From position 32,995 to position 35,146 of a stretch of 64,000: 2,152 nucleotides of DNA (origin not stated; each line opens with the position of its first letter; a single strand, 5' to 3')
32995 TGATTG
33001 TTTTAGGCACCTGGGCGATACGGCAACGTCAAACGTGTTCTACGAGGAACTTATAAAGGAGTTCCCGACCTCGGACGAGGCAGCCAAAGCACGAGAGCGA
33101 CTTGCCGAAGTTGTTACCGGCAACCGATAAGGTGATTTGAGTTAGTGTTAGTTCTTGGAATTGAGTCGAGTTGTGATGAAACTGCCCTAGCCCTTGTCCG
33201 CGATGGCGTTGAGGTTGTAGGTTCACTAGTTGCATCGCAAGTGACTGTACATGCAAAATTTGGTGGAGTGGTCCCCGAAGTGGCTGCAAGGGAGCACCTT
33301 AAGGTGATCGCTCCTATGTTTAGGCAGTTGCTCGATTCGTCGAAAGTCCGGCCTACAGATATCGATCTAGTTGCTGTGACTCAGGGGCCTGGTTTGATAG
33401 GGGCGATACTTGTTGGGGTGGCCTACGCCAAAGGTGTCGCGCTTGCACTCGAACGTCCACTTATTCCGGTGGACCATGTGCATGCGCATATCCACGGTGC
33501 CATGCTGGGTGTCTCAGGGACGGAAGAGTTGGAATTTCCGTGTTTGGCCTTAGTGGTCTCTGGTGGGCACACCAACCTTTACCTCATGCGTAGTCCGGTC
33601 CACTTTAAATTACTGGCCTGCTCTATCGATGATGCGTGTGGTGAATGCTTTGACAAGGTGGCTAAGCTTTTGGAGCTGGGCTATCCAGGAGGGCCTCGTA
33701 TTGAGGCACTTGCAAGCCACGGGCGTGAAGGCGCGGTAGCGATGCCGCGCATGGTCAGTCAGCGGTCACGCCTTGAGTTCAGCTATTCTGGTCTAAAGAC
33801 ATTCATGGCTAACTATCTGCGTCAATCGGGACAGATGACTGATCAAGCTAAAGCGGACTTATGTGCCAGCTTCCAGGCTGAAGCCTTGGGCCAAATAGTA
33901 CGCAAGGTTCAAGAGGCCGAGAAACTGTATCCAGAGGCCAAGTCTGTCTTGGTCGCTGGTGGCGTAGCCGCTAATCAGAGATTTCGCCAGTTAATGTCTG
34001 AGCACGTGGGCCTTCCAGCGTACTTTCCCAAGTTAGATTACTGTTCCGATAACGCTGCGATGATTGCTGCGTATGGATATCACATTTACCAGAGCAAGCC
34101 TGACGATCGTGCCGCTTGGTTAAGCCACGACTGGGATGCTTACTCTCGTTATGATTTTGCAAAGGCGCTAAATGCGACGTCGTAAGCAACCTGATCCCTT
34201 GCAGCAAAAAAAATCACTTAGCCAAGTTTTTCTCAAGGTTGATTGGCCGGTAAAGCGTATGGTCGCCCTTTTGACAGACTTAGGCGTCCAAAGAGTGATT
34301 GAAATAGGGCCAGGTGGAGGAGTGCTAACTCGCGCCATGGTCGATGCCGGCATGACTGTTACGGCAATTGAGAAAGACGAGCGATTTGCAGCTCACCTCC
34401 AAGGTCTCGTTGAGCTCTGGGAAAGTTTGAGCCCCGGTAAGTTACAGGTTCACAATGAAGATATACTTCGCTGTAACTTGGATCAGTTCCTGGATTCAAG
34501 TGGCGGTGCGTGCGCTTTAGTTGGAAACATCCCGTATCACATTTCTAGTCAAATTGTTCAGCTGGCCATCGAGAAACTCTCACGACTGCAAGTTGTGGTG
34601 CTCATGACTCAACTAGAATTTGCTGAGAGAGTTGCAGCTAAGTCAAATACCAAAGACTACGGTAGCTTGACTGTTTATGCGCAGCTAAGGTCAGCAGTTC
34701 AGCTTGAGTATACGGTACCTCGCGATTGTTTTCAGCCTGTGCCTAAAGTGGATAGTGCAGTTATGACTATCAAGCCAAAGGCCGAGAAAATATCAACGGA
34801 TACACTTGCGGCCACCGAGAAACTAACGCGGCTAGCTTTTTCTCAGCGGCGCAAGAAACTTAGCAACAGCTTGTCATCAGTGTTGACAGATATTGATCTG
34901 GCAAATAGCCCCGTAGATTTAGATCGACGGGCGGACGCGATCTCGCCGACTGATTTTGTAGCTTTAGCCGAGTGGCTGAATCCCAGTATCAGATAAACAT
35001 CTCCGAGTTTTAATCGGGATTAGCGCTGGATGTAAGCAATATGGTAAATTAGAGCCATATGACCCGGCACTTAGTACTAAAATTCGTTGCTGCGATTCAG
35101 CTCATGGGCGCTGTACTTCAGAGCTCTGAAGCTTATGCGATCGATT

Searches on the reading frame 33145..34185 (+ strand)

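Call 59: search_protein_families(library=pfam, proteins=[window:33145-34185:+], max_evalue=0.00001)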
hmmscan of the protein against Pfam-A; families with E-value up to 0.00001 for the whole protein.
window:33145-34185:+ (346 aa): 1 family
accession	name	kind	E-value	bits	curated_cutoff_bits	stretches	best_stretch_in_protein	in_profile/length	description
PF00814.31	TsaD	-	4.1e-86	289.4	24.8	1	23-308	1-263/264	tRNA N6-adenosine threonylcarbamoyltransferase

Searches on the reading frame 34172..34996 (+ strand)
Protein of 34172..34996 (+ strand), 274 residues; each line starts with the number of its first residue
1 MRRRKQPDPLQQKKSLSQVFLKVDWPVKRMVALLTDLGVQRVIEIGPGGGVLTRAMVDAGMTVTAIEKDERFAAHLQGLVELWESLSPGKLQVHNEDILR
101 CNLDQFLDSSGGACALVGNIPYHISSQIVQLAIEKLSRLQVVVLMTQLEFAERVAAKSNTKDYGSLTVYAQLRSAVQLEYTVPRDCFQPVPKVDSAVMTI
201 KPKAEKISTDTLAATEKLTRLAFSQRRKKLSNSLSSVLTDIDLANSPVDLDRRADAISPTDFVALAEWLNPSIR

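Call 59: search_protein_families(library=pfam, proteins=[window:34172-34996:+], max_evalue=0.00001)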
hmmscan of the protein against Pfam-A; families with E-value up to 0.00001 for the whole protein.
window:34172-34996:+ (274 aa): 1 family
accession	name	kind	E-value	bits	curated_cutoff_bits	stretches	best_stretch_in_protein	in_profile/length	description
PF00398.26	RrnaAD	-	7.1e-48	163.4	24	1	11-269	3-261/263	Ribosomal RNA adenine dimethylase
